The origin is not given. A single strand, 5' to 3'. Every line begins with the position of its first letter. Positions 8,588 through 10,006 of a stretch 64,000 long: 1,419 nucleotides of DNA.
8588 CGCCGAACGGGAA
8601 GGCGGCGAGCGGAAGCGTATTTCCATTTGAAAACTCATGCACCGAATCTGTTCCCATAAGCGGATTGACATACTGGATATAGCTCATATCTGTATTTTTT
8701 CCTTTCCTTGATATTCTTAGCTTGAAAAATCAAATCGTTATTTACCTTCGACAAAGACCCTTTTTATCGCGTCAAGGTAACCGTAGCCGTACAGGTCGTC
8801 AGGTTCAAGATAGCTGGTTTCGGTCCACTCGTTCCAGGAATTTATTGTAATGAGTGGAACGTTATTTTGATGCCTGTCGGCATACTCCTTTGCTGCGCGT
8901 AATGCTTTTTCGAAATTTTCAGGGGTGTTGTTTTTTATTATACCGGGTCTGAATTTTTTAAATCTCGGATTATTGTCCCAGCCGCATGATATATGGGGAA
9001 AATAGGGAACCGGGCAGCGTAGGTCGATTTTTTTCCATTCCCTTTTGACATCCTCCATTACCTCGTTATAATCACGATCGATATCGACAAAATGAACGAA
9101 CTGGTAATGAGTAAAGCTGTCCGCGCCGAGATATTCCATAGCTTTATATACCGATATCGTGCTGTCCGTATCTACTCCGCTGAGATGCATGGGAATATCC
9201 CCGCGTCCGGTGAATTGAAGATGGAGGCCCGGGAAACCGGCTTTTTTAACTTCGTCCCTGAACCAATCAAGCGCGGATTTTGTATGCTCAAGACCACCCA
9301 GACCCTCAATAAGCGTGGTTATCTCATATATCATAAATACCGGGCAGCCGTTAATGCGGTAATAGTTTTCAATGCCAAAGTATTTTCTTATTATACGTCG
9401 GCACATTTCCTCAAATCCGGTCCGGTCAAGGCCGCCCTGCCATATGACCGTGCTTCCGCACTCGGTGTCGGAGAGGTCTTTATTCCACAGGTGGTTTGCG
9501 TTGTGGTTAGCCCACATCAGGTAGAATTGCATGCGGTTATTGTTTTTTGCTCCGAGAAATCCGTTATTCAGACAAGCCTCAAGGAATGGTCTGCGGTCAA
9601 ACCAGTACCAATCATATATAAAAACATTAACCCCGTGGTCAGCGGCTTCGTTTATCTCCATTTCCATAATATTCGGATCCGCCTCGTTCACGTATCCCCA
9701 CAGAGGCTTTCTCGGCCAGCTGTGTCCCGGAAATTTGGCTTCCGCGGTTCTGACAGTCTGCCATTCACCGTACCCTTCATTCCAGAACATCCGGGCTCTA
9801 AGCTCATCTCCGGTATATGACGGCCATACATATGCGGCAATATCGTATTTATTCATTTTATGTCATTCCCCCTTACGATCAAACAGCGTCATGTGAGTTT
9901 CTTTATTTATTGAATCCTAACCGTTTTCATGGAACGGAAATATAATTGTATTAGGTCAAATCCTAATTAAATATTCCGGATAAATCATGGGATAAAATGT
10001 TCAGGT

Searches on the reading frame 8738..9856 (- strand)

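Call 18: search_protein_families(library=pfam, proteins=[window:8738-9856:-])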
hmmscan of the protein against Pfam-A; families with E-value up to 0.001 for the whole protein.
window:8738-9856:- (372 aa): 1 family
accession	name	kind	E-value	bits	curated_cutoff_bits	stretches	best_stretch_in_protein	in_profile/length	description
PF14307.12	Glyco_tran_WbsX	-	7.8e-51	174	25.1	1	23-364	17-350/350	Glycosyltransferase WbsX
